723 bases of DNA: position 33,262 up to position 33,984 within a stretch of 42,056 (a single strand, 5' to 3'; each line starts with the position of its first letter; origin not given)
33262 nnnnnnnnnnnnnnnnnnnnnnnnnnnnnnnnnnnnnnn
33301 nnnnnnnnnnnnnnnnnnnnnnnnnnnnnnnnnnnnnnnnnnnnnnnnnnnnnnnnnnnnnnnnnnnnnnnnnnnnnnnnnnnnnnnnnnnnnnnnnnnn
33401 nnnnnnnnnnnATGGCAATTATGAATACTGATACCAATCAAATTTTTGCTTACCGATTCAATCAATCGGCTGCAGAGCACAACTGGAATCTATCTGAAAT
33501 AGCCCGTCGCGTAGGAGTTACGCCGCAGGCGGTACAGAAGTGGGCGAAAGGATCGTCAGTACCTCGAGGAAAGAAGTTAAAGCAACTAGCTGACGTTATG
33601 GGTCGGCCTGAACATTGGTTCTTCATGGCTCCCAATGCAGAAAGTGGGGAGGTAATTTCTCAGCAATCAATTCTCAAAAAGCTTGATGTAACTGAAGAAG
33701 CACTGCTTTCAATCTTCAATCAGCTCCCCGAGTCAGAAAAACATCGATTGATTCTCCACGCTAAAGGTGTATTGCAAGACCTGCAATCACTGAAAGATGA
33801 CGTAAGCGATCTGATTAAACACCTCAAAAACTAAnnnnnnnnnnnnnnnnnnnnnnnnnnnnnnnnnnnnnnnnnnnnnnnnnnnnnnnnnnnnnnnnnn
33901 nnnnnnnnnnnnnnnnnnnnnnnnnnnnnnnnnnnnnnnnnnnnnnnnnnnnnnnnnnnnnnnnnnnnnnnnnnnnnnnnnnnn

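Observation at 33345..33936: Operators sharing half-site TGAAA(Y) flank a repressor with no autocleavage domain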

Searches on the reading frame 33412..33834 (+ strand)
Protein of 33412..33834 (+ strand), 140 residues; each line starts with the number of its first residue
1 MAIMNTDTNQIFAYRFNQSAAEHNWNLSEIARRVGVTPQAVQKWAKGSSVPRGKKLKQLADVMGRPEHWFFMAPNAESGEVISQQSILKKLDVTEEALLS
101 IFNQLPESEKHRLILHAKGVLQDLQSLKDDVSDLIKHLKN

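Call 4: search_protein_families(library=pfam, proteins=[window:33412-33834:+], max_evalue=0.1)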
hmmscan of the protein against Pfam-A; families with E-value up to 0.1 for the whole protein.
window:33412-33834:+ (140 aa): 18 families
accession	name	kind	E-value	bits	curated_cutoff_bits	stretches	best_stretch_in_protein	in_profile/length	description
PF01381.28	HTH_3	-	3.6e-10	40.2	23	1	22-70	7-55/55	Helix-turn-helix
PF13384.12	HTH_23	-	1e-05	25.6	24.6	1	22-46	16-39/50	Homeodomain-like domain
PF14549.12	P22_Cro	-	0.00015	21.9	30.2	1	28-53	13-36/60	DNA-binding transcriptional regulator Cro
PF04545.22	Sigma70_r4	-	0.00028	20.8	24.1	1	4-41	5-37/50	Sigma-70, region 4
PF13560.12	HTH_31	-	0.00055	20.6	27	1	23-67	13-58/64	Helix-turn-helix domain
PF13518.12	HTH_28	-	0.00094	19.7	25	1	20-46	9-34/52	Helix-turn-helix domain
PF15943.11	YdaS_toxin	-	0.0037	17.5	30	1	28-48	12-33/65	Bacterial toxin YdaS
PF13551.12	HTH_29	-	0.0039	17.7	28.1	1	21-46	9-34/64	Winged helix-turn helix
PF08281.18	Sigma70_r4_2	-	0.0053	16.8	25.7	0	25-44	27-46/54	Sigma-70, region 4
PF13443.12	HTH_26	-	0.0055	17.4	22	1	20-64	6-51/63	Cro/C1-type HTH DNA-binding domain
PF12844.13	HTH_19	-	0.01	16.1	30.2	1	22-74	10-62/64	Helix-turn-helix domain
PF08279.18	HTH_11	-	0.02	15.2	25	0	23-43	14-34/55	HTH domain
PF06892.16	Phage_CP76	-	0.022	15.1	26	0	18-40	9-31/146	Phage regulatory protein CII (CP76)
PF02954.25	HTH_8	-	0.027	14.7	22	1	21-41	15-35/42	Bacterial regulatory protein, Fis family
PF13404.12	HTH_AsnC-type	-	0.036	14.3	27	1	27-42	20-35/42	AsnC-type helix-turn-helix domain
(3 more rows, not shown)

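Call 9: search_dna_similar(query=window:33412-33831:+, collection=phages, mode=protein, max_rows=30, max_evalue=0.001)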
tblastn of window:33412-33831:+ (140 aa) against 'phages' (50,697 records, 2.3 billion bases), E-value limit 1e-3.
Records with a match: 73; places in all: 73; records where one place covers at least 80% of the query: 9.
Best place of each record, by identity: <60% 73.
By first word of the organism name: Streptococcus 18; Escherichia 13; Pseudomonas 10; Stx2a-converting 9; Salmonella 5; Klebsiella 4; Enterobacteria 3; Phage 2; Streptomyces 2; Oenococcus 1; and 6 more.
By host as written in the record: - 16; Streptococcus suis 5; Escherichia coli 4; Pseudomonas aeruginosa 3; Klebsiella pneumoniae ST16-OXA48 2; Salmonella typhimurium LT2 2; Salmonella typhimurium 2; Salmonella enterica subsp. diarizonae 519/03 IIIb 2; and 32 more.
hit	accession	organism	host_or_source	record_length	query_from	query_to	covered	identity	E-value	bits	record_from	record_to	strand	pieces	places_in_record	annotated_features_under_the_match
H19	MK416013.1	Klebsiella phage ST16-OXA48phi5.1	Klebsiella pneumoniae ST16-OXA48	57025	1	140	100%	51.7%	2e-40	148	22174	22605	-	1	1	putative CI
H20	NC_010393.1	Phage Gifsy-2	Salmonella typhimurium LT2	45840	4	139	97%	49.6%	1e-34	131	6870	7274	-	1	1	putative bacteriophage regulatory protein; repressor; Lambda gpCI ...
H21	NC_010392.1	Phage Gifsy-1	Salmonella typhimurium LT2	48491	4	139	97%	49.6%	1e-34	131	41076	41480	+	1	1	probable regulatory protein; putative repressor protein; ...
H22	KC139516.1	Salmonella phage FSL SP-016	Salmonella enterica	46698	12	124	81%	36.5%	1e-11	66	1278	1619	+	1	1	putative bacteriophage regulatory protein; repressor; CI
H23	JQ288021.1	Salmonella phage SPN3UB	Salmonella typhimurium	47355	12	124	81%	36.5%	1e-11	66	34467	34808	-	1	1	putative CI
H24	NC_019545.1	Salmonella phage SPN3UB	Salmonella typhimurium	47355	12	124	81%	36.5%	1e-11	66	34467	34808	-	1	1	transcriptional regulator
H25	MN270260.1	Streptococcus phage phi-SsuFJNP3_rum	Streptococcus suis FJNP3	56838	15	125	79%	28.6%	2e-4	45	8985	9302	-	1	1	pleiotropic regulator of exopolysaccharide synthesis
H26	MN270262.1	Streptococcus phage phi-SsuFJNP9_rum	Streptococcus suis FJNP9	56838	15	125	79%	28.6%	2e-4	45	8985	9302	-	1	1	pleiotropic regulator of exopolysaccharide synthesis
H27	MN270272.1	Streptococcus phage phi-SsuNJ5_rum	Streptococcus suis NJ5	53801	15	125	79%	28.6%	3e-4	45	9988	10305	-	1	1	pleiotropic regulator of exopolysaccharide synthesis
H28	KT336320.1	Streptococcus phage phiNJ3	Streptococcus suis NJ3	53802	15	125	79%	28.6%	3e-4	45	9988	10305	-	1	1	hypothetical protein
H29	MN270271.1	Streptococcus phage phi-SsuNJ2_rum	Streptococcus suis NJ2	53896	15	125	79%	28.6%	3e-4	45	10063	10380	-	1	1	pleiotropic regulator of exopolysaccharide synthesis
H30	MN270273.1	Streptococcus phage phi-SsuSC05017_rum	Streptococcus suis SC05017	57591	15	125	79%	28.6%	3e-4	45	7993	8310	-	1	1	pleiotropic regulator of exopolysaccharide synthesis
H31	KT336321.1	Streptococcus phage phiSC070807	Streptococcus suis SC070807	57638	15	125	79%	28.6%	3e-4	45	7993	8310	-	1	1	hypothetical protein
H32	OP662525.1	Streptococcus phage YS225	Streptococcus suis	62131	15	125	79%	28.6%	3e-4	45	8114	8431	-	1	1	none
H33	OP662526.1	Streptococcus phage YS262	Streptococcus suis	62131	15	125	79%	28.6%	3e-4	45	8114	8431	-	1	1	repressor protein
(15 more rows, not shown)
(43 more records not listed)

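Call 10: search_protein_families(library=ncbifam, proteins=[window:33412-33834:+], max_evalue=0.1)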
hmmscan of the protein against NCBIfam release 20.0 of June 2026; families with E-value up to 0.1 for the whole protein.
window:33412-33834:+ (140 aa): 11 families
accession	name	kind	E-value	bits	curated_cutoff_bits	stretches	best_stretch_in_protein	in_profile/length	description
NF007257.0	PRK09706.1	subfamily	1.7e-11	44.1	101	1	9-118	3-112/135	transcriptional repressor DicA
NF046037.1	carphisopro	domain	4.4e-06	26.8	38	1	28-65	12-51/54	carph-isopro domain-containing protein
NF053720.1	NsdA_fam_reg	subfamily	2.4e-05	24.1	75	1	8-79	13-84/432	NsdA family TPR-like regulatory protein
NF041951.1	phage_RstR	subfamily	8e-05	22.9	80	1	12-63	3-54/108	RstR family transcriptional repressor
NF033577.2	transpos_IS481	equivalog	0.0005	19.7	224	1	15-65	4-51/284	IS481 family transposase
NF049929.1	TransRepsrRacR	equivalog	0.0051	17.1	200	1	28-88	28-91/150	DNA-binding transcriptional repressor RacR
NF052239.1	antitox_spr1629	equivalog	0.021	14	335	1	28-87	19-78/377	spr1629 family repressor/antitoxin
TIGR02937.1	sigma70-ECF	superfamily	0.051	13.2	42.9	0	5-46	119-155/165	sigma-70 family RNA polymerase sigma factor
TIGR02702.1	SufR_cyano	equivalog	0.072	12.8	178.8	1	27-107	18-97/208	iron-sulfur cluster biosynthesis transcriptional regulator SufR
TIGR03879.1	near_KaiC_dom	domain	0.08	13.4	65.1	0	23-55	34-66/91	probable regulatory domain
NF033546.1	transpos_IS21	equivalog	0.089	12.3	160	1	21-58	5-33/294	IS21 family transposase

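Call 11: search_protein_families(library=phrogs, proteins=[window:33412-33834:+], max_evalue=0.01)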
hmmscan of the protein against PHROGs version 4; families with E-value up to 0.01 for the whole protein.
window:33412-33834:+ (140 aa): 18 families
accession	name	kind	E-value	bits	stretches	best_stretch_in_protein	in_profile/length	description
phrog_8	-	transcription regulation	1.2e-13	52.3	1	3-79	68-144/346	transcriptional regulator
phrog_2328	-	transcription regulation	3.7e-10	40.7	1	8-72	15-76/128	transcriptional repressor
phrog_2967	-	transcription regulation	4.2e-10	40.5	1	7-111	6-96/225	transcriptional regulator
phrog_4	-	transcription regulation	2.2e-09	37.8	1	4-72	125-193/400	transcriptional repressor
phrog_3037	-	transcription regulation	1.9e-08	35.3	1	26-132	30-140/189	transcriptional repressor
phrog_2439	-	transcription regulation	2.1e-08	34.4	1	21-76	17-72/367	transcriptional regulator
phrog_3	-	transcription regulation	1.8e-07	32.3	1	4-92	86-170/430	transcriptional repressor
phrog_35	-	transcription regulation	1.6e-06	29.3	1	28-60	90-121/181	transcriptional repressor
phrog_5736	-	transcription regulation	1.4e-05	26.2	1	28-118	23-111/133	transcriptional regulator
phrog_3949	-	transcription regulation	8.2e-05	23.7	1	26-68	28-70/161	transcriptional repressor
phrog_7061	-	DNA, RNA and nucleotide metabolism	0.00013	23.4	1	19-46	39-66/70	HTH DNA binding protein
phrog_638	-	transcription regulation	0.0002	22.3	1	28-78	21-71/145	transcriptional regulator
phrog_57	-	head and packaging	0.00036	21.4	1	19-47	7-35/199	terminase small subunit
phrog_4779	-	transcription regulation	0.00062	21.2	1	16-52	7-43/98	transcriptional regulator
phrog_10886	-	transcription regulation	0.0033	17.4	1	12-77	22-85/457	transcriptional regulator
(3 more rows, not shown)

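Call 20: get_annotated_region(hit=H20, flank=6000)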
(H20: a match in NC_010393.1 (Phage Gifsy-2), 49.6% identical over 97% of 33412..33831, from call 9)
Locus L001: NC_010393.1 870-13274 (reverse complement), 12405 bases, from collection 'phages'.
description: Phage Gifsy-2, complete genome.
organism: Phage Gifsy-2 (NCBI taxid 129862)
taxonomy: Viruses
host: Salmonella typhimurium LT2; source: -; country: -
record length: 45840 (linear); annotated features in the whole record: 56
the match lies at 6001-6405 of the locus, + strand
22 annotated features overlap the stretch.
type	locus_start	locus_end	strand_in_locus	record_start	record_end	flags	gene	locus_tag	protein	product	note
CDS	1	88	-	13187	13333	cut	-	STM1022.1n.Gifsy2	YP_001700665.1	hypothetical protein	sequence similarity to: YP_001453444.1| hypothetical protein CKO_01881 [Citrobacter koseri ATCC BAA-895]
CDS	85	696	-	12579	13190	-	-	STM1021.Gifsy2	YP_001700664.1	NinG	sequence similarity to: ABN47314.1| NinG [Salmonella phage SETP1] & NP_040639.1| NinG protein [Enterobacteria phage ...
CDS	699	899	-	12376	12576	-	-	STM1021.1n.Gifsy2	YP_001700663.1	hypothetical protein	sequence similarity to: YP_001587249.1| hypothetical protein SPAB_00994 [Salmonella enterica subsp. enterica serovar ...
CDS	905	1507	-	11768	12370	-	-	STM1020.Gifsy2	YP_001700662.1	hypothetical protein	-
CDS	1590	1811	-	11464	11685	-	-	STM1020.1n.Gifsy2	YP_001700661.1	hypothetical bacteriophage protein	-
CDS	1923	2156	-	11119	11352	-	-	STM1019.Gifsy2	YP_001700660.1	bacteriophage damage-inducible protein DinI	sequence similarity to: YP_001272543.1| hypothetical protein PcdtI_gp30 [Phage cdtI] & BAB19557.1| DNA-damage-inducible ...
CDS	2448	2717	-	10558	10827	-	-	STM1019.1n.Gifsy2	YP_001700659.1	hypothetical protein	-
CDS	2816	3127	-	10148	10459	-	-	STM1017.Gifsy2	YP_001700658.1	conserved hypothetical bacteriophage protein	sequence similarity to: NP_720286.1| Orf-81 [Enterobacteria phage ST64T] & N-terminus of NP_112040.1| hypothetical ...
CDS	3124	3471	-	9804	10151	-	-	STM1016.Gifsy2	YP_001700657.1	hypothetical protein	sequence similarity to: NP_805683.1| putative DNA-binding protein [Salmonella enterica subsp. enterica serovar Typhi ...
CDS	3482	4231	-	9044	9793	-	-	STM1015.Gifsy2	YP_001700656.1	bacteriophage DNA replication protein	sequence similarity to: NP_543070.1| putative replication protein DnaC [Enterobacteria phage phiP27] & NP_944257.1| ...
CDS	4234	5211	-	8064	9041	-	-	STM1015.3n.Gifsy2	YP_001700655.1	bacteriophage DNA replication protein; Lambda gpo homolog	sequence similarity to: VG15_BPPH8 Replication protein 15 [phage phi-80) & NP_049488.1| replication protein O ...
CDS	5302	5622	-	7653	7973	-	-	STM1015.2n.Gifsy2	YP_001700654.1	bacteriophage transcriptional activator; Lambda gpCII analog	sequence similarity to: NP_720301.1| C1 [Enterobacteria phage ST64T] & YP_006381.1| C1 [Enterobacteria phage ST104]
CDS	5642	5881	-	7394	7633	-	-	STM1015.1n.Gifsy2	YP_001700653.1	putative bacteriophage regulatory protein; Lambda gpCro analog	Helix-turn-helix motif; sequence similarity to: YP_024965.1| hypothetical protein BcepC6B_gp45 [Burkholderia phage ...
CDS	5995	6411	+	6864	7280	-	-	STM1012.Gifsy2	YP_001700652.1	putative bacteriophage regulatory protein; repressor; Lambda gpCI analog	Helix-turn-helix motif; sequence similarity to: NP_510900.1| similar to phage phi PVL repressor [Staphylococcus phage ...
CDS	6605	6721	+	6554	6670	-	-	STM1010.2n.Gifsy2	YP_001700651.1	hypothetical protein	sequence similarity to: YP_001588410.1| hypothetical protein SPAB_02194 [Salmonella enterica subsp. enterica serovar ...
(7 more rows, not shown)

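Call 24: find_related_loci(query=window:33412-33831:+, collection=genome_contigs, flank=6000)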
Query window:33412-33831:+ (140 aa) in genome_contigs; peptide patterns used: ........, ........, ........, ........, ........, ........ (x = any residue, [..] = any of these).
70 stretches matched a pattern; 3 encode a relative of the query (tblastn E <= 1e-3); 3 distinct loci.
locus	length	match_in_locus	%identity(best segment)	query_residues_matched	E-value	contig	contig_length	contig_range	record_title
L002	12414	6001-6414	77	1-138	3e-74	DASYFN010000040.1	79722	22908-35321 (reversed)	MAG TPA_asm: Klebsiella sp. isolate SMAG_U5015 k141_1074331, whole genome shotgun sequence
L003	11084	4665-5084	76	1-140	4e-70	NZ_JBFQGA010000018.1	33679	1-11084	Kluyvera sp. STS39-E contig00018, whole genome shotgun sequence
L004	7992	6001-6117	59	26-64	8e-12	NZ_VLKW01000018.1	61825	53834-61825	Pseudoduganella flava strain CGMCC 1.10685 IP92DRAFT_scaffold00018.18, whole genome shotgun sequence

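Call 30: find_related_loci(query=window:33412-33831:+, collection=viral_contigs, flank=5000)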
Query window:33412-33831:+ (140 aa) in viral_contigs; peptide patterns used: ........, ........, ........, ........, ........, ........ (x = any residue, [..] = any of these).
35 stretches matched a pattern; 28 encode a relative of the query (tblastn E <= 1e-3); 28 distinct loci.
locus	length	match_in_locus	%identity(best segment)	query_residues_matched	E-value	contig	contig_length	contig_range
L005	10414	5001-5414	77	1-138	3e-73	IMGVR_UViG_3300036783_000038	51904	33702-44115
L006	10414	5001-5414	76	1-138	2e-71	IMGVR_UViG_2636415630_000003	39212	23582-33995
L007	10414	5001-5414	74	1-138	1e-69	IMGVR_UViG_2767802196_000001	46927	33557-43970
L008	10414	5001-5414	74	1-138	1e-69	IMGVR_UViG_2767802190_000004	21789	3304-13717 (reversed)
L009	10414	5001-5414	74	1-138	1e-69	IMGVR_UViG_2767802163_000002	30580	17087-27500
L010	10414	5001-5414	74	1-138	1e-69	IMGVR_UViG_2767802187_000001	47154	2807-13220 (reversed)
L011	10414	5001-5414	74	1-138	1e-69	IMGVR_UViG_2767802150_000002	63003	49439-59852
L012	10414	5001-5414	75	1-138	7e-70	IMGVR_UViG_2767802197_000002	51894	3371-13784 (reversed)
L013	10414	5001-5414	73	1-138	1e-69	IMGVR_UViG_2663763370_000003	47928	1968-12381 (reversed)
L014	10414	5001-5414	72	1-138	2e-68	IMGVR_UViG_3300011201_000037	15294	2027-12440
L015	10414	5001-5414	72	1-138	3e-68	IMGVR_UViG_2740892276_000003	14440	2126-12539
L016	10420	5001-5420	66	1-140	4e-63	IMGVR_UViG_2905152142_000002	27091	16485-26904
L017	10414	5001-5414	50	2-139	8e-40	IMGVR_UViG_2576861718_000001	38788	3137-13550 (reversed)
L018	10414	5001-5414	51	2-139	7e-40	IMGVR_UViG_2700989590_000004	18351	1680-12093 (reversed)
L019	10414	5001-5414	50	2-139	2e-39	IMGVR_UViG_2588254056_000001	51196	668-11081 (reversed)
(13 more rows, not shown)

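Call 31: find_homologous_proteins(query=window:33412-33831:+, max_evalue=1e-10)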
Query window:33412-33831:+ (140 aa): 17 proteins with E <= 1e-10 among 26 candidates.
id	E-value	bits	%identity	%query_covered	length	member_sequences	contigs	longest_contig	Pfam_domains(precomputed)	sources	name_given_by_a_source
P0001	4.9e-84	297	100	98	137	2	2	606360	PF13384.13,PF01381.29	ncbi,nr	ncbi:transcriptional regulator [Escherichia sp. E1130]|nr:helix-turn-helix domain-containing protein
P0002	9.8e-64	231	77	98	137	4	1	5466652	PF01381.29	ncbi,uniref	ncbi:helix-turn-helix domain-containing protein [Raoultella ornithinolytica]|uniref:helix-turn-helix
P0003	6.2e-63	229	74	99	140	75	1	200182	PF01381.29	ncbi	ncbi:helix-turn-helix domain-containing protein [Klebsiella aerogenes]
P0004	1.5e-62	228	74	99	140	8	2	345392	PF01381.29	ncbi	ncbi:helix-turn-helix domain-containing protein [Klebsiella aerogenes]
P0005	2.8e-61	223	76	100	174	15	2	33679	PF01381.29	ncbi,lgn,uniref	ncbi:helix-turn-helix domain-containing protein [Kluyvera sp. STS39-E]|uniref:helix-turn-helix domai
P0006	3.3e-61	223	74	97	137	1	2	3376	PF14549.13,PF01381.29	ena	-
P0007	1.2e-59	218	70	99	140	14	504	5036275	PF01381.29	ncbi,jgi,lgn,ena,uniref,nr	ncbi:helix-turn-helix domain-containing protein [Salmonella enterica]|jgi:transcriptional regulator 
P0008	6.3e-59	216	70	99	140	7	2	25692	PF01381.29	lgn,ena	-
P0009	4.8e-55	203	66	98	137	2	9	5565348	PF01381.29,PF13443.13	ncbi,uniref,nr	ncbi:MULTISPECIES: helix-turn-helix domain-containing protein [Klebsiella/Raoultella group]|uniref:h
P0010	1.7e-49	185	66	99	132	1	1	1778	PF01381.29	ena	-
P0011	1.2e-39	153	56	96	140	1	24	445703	PF01381.29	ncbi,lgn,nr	ncbi:helix-turn-helix domain-containing protein [Salmonella enterica]|nr:helix-turn-helix domain-con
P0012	6.3e-38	148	54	96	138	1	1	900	PF01381.29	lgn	-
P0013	2.6e-37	146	54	99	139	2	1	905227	PF01381.29,PF13560.13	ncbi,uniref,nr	ncbi:transcriptional regulator with XRE-family HTH domain [Buttiauxella sp. BIGb0471]|uniref:helix-t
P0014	7.3e-37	145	54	96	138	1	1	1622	PF01381.29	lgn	-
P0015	7.6e-37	144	53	96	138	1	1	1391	PF01381.29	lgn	-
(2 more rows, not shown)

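Call 41: search_solved_structures(query=A1, max_evalue=0.01)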
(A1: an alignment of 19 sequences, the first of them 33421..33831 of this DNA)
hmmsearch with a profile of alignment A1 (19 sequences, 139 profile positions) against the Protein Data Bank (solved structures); distinct sequences matched with E-value up to 0.01: 9.
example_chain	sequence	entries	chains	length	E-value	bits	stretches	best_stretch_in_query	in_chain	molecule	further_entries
2kpj_A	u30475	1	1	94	8.8e-06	29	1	3-60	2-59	SOS-response transcriptional repressor, LexA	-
2r63_A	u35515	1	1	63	0.0045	20.2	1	12-69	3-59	REPRESSOR PROTEIN FROM BACTERIOPHAGE 434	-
1per_L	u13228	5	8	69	0.0059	19.9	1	12-70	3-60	PROTEIN (434 REPRESSOR) | 434 REPRESSOR | REPRESSOR PROTEIN CI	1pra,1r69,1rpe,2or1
1sq8_A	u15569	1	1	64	0.0069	19.7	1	12-69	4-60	dh434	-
2r1j_L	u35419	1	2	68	0.0069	19.7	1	9-62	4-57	Repressor protein C2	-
3qq6_A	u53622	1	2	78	0.0076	19.5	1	5-38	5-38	HTH-type transcriptional regulator sinR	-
1adr_A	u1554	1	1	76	0.0081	19.4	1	9-62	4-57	P22 C2 REPRESSOR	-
3jxb_C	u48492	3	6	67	0.0083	19.4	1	9-62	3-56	Repressor protein C2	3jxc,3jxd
1r63_A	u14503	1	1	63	0.0088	19.3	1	12-69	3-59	REPRESSOR PROTEIN FROM BACTERIOPHAGE 434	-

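Call 48: predict_structure(alignment_id=A2)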
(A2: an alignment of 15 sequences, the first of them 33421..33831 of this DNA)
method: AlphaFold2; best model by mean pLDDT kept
length: 137 residues; sequences in the alignment: 15
mean_pLDDT: 80.7   pTM: 0.52
mean pLDDT of the five models: 80.7, 79.6, 79.4, 78.0, 77.1
residues with pLDDT >= 90: 23; 70-90: 93; 50-70: 9; < 50: 12
segments of 3 or more residues with pLDDT < 50: 74-85
pLDDT, mean of each block of 10 residues (from residue 1): 79 86 87 90 89 91 88 49 53 80 85 85 87 78
secondary structure, 60 per line:
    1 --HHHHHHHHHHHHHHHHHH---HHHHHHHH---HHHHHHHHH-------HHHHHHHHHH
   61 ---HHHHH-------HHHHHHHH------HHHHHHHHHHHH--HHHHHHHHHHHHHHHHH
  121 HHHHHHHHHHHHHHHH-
elements in order: H3-20 H24-31 H35-43 H51-60 H64-68 H76-83 H90-101 H104-136
